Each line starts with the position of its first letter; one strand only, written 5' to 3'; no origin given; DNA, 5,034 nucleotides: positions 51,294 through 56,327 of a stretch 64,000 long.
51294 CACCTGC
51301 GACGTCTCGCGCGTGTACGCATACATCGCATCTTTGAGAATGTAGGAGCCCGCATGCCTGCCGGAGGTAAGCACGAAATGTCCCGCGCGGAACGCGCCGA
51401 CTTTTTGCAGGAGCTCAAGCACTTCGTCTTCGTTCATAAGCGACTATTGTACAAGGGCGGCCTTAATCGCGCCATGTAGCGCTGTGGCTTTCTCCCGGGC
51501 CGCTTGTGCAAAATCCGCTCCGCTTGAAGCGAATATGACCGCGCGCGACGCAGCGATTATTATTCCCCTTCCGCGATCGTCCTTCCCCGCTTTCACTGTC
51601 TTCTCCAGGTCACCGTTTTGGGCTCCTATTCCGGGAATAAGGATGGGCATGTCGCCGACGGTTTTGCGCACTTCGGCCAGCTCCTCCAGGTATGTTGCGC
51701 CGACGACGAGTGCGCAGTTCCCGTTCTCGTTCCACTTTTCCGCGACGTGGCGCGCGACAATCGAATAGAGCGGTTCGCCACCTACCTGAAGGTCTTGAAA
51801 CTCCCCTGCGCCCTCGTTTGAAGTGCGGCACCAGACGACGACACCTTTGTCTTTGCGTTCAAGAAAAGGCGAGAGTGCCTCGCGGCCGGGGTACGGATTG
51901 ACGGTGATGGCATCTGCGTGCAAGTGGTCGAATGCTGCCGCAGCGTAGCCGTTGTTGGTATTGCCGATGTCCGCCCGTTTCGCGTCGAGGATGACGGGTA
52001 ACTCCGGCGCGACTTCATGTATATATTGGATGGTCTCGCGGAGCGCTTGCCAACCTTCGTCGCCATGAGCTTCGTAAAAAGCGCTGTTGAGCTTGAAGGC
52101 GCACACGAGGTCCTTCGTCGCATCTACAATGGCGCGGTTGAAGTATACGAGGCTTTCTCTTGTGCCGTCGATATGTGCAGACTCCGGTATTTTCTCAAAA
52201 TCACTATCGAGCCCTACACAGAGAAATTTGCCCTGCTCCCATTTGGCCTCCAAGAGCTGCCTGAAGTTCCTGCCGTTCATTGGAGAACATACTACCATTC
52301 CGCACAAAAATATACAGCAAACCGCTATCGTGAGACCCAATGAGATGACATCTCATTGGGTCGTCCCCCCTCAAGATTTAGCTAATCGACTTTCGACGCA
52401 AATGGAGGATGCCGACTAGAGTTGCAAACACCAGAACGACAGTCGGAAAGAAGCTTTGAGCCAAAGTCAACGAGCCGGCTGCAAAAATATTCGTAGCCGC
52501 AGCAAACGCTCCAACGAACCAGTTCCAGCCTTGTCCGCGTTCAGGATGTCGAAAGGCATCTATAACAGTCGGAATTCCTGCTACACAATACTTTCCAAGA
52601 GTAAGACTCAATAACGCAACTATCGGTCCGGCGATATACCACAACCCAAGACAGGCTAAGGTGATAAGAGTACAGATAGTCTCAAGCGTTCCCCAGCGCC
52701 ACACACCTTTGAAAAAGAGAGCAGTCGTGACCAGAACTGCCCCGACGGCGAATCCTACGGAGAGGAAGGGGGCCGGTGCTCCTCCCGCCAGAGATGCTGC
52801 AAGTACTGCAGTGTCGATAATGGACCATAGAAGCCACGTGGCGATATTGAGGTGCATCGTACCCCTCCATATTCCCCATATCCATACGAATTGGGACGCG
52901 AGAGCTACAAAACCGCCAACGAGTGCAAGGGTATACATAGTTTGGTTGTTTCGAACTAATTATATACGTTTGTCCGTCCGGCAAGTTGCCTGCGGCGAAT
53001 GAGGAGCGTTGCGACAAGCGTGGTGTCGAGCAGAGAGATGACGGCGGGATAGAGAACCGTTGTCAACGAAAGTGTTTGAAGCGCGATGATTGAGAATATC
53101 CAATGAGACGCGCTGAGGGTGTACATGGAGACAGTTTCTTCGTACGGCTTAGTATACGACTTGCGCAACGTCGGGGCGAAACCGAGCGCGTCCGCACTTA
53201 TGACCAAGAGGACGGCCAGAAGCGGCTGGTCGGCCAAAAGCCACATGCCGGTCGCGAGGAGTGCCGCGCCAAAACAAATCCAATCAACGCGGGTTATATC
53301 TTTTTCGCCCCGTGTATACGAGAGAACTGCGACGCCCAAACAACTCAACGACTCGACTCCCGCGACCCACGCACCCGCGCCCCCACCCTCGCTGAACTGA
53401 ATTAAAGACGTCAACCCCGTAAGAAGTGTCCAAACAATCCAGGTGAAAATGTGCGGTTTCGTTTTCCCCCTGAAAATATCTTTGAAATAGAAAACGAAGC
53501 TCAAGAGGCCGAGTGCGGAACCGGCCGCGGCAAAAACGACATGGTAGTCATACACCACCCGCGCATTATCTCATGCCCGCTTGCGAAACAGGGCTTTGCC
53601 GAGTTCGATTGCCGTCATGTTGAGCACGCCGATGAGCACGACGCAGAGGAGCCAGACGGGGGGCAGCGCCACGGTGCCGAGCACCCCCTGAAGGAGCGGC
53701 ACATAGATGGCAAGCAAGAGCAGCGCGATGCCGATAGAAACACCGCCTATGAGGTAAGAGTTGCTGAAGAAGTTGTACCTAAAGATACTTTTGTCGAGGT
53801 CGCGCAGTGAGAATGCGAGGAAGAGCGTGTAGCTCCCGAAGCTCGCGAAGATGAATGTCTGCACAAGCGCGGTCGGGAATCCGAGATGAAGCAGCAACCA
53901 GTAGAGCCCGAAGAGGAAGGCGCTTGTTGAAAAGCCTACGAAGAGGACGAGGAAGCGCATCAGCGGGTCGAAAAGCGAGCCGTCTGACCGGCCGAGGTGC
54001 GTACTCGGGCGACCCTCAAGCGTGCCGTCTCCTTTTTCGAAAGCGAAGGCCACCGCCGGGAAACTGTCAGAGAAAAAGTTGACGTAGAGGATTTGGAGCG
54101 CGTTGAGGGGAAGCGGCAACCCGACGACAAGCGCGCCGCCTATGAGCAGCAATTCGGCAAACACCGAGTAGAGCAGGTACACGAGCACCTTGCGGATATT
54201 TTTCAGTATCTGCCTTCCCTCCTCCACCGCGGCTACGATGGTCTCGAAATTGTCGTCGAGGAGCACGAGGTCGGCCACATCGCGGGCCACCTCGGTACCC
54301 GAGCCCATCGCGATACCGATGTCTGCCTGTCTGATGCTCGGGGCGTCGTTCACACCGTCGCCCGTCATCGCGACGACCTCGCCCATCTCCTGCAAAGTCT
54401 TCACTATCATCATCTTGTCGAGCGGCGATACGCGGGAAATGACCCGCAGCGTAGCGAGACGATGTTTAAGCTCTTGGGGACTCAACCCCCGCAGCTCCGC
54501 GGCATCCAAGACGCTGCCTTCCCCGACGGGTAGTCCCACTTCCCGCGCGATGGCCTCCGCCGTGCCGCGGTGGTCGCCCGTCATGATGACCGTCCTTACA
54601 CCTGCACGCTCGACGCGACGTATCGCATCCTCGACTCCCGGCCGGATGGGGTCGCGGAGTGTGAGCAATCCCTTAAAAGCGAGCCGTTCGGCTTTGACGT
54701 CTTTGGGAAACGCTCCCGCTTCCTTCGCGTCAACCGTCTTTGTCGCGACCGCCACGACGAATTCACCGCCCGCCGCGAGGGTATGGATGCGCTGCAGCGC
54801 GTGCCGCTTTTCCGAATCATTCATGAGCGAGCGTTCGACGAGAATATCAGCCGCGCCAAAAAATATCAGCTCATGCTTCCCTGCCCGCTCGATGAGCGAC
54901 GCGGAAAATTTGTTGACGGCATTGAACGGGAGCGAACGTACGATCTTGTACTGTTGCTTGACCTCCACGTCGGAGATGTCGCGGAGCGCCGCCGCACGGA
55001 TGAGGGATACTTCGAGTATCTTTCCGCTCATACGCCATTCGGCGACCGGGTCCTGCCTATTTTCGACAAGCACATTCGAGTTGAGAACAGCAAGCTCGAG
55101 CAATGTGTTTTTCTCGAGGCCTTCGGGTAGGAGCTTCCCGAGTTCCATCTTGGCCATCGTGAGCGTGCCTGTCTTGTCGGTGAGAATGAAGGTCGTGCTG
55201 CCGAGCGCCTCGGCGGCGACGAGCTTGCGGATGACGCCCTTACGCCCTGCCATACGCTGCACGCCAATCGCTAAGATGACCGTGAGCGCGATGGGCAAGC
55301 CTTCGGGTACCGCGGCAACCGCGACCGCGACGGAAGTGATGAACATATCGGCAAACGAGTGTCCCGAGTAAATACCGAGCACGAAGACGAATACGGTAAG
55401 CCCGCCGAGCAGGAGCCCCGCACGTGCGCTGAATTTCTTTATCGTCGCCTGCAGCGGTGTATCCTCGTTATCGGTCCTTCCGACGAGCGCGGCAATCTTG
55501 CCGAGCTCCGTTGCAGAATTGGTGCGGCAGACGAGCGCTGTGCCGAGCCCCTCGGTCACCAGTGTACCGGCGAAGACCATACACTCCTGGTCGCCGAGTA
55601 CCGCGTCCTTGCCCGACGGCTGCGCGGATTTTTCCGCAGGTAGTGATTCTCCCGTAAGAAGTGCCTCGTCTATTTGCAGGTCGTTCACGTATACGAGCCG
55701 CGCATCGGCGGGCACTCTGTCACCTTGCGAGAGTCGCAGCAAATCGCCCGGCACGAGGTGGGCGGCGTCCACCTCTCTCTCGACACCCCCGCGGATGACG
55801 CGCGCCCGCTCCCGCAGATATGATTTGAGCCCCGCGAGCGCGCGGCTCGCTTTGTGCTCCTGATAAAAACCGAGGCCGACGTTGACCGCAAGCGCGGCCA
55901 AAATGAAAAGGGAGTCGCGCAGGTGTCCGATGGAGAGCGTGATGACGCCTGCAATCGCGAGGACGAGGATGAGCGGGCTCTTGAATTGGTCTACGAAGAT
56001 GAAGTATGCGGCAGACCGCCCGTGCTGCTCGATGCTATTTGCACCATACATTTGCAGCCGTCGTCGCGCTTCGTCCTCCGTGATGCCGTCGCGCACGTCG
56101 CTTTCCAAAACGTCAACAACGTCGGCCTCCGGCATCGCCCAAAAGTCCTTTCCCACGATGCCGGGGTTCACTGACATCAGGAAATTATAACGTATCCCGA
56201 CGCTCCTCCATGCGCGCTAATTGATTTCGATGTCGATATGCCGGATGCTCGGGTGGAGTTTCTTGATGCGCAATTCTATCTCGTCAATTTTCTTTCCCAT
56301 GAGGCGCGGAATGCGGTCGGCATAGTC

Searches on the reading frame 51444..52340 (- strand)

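Call 84: search_protein_families(library=pfam, proteins=[window:51444-52340:-], max_evalue=0.0001)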
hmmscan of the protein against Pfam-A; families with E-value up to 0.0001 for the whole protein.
window:51444-52340:- (298 aa): 1 family
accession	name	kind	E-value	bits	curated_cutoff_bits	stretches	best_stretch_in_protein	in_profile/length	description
PF00215.30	OMPdecase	-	7.4e-29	101.7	27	1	40-273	3-213/221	Orotidine 5'-phosphate decarboxylase / HUMPS family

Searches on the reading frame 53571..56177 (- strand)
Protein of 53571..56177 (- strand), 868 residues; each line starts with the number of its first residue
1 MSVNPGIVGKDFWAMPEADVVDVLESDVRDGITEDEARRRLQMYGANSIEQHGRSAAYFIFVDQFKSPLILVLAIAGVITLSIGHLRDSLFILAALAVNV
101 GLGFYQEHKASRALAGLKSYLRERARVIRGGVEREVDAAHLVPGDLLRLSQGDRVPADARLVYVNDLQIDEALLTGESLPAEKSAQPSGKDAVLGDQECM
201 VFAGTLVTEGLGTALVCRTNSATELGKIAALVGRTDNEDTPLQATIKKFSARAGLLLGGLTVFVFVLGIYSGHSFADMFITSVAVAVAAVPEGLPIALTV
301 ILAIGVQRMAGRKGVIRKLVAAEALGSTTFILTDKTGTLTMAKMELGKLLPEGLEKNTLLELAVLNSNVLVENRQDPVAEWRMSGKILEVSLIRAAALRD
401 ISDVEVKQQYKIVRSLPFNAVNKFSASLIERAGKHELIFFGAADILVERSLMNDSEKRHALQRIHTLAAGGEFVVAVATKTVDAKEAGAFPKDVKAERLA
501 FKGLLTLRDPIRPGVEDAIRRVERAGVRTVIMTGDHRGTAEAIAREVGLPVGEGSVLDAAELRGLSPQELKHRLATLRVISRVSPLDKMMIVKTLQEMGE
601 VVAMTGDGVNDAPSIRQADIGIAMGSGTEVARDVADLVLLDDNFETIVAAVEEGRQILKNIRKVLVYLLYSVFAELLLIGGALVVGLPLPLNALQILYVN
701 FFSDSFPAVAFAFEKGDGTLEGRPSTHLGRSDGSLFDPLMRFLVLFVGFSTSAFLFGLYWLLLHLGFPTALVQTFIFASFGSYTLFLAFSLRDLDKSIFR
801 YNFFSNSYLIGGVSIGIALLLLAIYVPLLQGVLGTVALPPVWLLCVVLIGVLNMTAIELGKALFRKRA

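Call 8: search_protein_families(library=pfam, proteins=[window:53571-56177:-], max_evalue=0.001)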
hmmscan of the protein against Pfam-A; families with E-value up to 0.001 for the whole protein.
window:53571-56177:- (868 aa): 6 families
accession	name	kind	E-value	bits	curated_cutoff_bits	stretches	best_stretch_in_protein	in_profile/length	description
PF00122.25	E1-E2_ATPase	-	3.2e-50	170.6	28.1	1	121-311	3-180/181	E1-E2 ATPase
PF00689.26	Cation_ATPase_C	-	9.5e-32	110.6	27.3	1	688-862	1-174/175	Cation transporting ATPase, C-terminus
PF00690.31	Cation_ATPase_N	-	2.1e-16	59.8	20.4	1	13-79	2-68/69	Cation transporter/ATPase, N-terminus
PF00702.32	Hydrolase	-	2.8e-15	57.7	26.4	1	331-619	4-191/191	haloacid dehalogenase-like hydrolase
PF13246.12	Cation_ATPase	-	2.9e-09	37.2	21.7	1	364-450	2-88/91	Cation transport ATPase (P-type)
PF08282.18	Hydrolase_3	-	3e-05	24.3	20.9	0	593-647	197-251/255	haloacid dehalogenase-like hydrolase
